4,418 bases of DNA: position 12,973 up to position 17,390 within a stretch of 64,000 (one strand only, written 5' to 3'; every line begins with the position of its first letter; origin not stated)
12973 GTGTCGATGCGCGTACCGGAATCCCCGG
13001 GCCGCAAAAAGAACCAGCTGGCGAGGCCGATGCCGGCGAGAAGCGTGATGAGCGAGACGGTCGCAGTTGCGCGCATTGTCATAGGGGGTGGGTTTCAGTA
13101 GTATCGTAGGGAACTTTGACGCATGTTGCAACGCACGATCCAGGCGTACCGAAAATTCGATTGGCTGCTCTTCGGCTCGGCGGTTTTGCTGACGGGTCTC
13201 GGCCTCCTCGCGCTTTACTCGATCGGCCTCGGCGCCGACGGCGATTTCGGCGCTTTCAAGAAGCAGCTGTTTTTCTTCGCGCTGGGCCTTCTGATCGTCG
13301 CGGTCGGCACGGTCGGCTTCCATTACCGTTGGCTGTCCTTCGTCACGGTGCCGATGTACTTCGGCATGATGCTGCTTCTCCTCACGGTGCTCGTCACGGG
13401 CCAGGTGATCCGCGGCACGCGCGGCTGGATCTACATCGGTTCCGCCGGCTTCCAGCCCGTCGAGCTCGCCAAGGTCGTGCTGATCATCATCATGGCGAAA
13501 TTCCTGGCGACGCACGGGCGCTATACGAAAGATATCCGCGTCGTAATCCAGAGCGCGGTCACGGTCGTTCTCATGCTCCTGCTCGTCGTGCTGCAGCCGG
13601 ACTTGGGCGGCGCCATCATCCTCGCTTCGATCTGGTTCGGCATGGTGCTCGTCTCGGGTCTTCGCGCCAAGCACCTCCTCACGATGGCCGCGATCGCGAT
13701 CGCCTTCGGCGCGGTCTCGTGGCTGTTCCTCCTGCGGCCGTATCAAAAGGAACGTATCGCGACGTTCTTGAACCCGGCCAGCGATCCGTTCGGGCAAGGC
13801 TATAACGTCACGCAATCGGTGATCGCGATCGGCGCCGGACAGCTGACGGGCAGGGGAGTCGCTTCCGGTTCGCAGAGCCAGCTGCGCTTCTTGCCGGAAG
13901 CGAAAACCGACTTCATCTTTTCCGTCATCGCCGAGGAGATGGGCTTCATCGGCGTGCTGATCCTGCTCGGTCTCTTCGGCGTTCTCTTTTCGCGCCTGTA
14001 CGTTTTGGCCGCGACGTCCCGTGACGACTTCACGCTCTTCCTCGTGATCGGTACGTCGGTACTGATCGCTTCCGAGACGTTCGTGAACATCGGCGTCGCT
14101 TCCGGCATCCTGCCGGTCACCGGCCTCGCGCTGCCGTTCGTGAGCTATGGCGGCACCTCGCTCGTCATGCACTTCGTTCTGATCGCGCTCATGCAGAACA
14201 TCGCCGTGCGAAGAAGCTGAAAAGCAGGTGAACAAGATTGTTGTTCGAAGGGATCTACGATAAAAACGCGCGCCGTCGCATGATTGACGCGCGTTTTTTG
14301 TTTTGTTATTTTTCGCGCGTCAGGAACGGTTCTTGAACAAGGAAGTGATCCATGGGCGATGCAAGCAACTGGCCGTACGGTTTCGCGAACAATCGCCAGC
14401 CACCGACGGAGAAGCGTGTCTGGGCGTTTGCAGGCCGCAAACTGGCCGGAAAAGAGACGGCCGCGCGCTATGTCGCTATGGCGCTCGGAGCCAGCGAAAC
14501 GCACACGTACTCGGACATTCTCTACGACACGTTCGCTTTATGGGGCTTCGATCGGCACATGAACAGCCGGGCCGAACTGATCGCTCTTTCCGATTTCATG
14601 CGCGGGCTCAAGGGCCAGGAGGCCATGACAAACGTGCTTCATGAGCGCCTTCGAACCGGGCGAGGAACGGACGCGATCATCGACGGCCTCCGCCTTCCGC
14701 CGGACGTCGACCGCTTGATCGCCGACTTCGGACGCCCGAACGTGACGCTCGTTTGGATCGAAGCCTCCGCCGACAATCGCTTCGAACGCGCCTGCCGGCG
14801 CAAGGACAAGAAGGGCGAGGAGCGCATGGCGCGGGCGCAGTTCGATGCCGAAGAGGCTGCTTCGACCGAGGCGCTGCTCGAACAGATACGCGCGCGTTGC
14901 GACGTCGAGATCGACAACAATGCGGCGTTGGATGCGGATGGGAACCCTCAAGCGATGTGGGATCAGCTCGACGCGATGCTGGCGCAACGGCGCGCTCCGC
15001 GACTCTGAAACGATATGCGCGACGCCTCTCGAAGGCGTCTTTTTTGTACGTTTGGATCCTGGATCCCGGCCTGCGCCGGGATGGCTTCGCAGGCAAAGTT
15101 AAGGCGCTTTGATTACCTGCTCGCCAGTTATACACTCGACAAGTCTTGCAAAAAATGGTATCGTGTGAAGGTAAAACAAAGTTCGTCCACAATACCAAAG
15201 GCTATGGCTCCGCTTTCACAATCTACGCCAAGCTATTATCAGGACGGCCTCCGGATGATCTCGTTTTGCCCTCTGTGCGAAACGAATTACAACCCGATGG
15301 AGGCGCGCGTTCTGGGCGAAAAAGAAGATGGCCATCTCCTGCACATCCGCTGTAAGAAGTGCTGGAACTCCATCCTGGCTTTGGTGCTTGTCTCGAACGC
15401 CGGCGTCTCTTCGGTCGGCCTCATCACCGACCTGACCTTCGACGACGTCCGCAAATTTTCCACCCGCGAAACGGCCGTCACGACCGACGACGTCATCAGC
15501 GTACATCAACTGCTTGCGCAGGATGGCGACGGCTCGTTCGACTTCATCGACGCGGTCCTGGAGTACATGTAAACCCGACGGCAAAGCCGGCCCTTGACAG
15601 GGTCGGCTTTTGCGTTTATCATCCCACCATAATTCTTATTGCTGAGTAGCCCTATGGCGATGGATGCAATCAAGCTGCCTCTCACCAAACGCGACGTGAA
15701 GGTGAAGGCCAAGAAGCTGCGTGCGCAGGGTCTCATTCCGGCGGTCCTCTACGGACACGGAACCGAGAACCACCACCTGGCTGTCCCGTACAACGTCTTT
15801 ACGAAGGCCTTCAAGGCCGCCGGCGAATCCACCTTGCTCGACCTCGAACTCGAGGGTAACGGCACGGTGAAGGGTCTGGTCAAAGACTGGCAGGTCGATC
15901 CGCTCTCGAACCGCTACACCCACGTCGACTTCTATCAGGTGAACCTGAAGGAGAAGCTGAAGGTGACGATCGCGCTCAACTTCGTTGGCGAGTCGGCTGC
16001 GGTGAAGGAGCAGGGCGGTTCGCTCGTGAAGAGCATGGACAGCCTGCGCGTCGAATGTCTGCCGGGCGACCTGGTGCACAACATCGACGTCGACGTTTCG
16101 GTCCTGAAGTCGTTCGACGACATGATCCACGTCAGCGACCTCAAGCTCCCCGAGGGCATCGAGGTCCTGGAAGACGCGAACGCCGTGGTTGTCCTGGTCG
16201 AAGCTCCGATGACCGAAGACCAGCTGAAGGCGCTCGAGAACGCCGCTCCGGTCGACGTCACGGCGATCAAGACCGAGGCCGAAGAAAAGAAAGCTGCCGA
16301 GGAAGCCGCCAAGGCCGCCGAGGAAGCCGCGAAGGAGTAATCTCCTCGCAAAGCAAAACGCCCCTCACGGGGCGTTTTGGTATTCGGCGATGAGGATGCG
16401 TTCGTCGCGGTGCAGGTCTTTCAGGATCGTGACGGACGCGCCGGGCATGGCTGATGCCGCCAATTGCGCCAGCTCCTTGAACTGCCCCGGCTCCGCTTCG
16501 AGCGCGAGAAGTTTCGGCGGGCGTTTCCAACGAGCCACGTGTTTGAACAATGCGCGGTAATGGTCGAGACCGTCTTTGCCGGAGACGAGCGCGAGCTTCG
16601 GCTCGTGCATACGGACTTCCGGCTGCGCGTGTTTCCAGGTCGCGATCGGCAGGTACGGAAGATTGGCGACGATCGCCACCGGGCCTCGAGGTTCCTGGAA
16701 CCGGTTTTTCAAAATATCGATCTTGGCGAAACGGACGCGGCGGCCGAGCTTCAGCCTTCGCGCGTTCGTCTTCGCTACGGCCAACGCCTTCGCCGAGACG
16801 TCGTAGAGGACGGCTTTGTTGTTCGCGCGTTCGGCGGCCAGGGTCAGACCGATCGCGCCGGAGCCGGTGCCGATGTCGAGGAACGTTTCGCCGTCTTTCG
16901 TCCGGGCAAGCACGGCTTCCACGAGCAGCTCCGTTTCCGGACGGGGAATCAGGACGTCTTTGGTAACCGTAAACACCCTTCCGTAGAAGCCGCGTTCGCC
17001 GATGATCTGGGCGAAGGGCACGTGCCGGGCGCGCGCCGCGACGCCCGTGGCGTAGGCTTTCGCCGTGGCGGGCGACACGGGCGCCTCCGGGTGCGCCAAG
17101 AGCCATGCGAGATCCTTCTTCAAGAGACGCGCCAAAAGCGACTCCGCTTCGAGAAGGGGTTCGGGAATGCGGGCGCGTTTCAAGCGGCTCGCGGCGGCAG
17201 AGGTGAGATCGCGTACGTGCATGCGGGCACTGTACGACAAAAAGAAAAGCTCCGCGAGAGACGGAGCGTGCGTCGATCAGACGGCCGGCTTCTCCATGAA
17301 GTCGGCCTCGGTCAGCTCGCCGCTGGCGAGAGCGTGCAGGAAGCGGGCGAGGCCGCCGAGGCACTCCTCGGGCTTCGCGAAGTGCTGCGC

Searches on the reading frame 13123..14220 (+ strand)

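Call 25: search_protein_families(library=pfam, proteins=[window:13123-14220:+], max_evalue=0.001)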
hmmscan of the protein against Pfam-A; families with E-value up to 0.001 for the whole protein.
window:13123-14220:+ (365 aa): 1 family
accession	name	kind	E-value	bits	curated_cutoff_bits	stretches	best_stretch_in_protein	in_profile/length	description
PF01098.24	FTSW_RODA_SPOVE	-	5.3e-90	302.4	26.4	1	15-363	3-353/356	Cell cycle protein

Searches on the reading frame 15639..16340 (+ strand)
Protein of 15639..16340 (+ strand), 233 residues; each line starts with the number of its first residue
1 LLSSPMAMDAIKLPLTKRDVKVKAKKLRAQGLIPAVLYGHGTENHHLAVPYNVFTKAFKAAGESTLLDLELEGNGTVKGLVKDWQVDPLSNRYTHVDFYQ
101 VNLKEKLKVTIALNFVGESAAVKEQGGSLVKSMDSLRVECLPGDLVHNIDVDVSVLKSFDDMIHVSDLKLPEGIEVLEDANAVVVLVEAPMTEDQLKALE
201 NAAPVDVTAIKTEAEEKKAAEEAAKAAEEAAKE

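Call 25: search_protein_families(library=pfam, proteins=[window:15639-16340:+], max_evalue=0.001)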
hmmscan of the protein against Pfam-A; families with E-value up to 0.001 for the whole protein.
window:15639-16340:+ (233 aa): 2 families
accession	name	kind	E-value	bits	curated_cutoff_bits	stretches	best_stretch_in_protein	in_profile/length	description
PF14693.11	Ribosomal_TL5_C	-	8.6e-23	80.9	27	1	106-190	1-83/84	Ribosomal protein TL5, C-terminal domain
PF01386.24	Ribosomal_L25p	-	1.9e-22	80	23.6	1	15-98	3-82/82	Ribosomal L25p family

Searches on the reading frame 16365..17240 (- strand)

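Call 102: search_protein_families(library=pfam, proteins=[window:16365-17240:-], max_evalue=0.001)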
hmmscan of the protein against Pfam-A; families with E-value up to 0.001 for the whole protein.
window:16365-17240:- (291 aa): 10 families
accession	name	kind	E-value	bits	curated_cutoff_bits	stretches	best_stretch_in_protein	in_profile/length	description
PF17827.6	PrmC_N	-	3.6e-16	59.9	23.4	1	13-81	3-71/71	PrmC N-terminal domain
PF13847.12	Methyltransf_31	-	2.6e-10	40.6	27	1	115-178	2-65/145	Methyltransferase domain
PF05175.20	MTS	-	4.1e-10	40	23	1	103-181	20-95/170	Methyltransferase small domain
PF13649.12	Methyltransf_25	-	7.3e-08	33.4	27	1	121-205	2-85/97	Methyltransferase domain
PF06325.19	PrmA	-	3.6e-06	27.1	22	1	103-172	148-217/296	Ribosomal protein L11 methyltransferase (PrmA)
PF12847.13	Methyltransf_18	-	6.6e-06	26.6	27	1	108-179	6-77/151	Methyltransferase domain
PF08242.18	Methyltransf_12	-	9.3e-06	26.7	30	1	121-179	1-61/98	Methyltransferase domain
PF01170.24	UPF0020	-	0.00013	22.2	22.3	1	139-197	75-132/197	RMKL-like, methyltransferase domain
PF03602.21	Cons_hypoth95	-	0.00015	22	24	1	112-175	37-99/182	Conserved hypothetical protein 95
PF00398.26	RrnaAD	-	0.00067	19.3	24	1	116-196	30-109/263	Ribosomal RNA adenine dimethylase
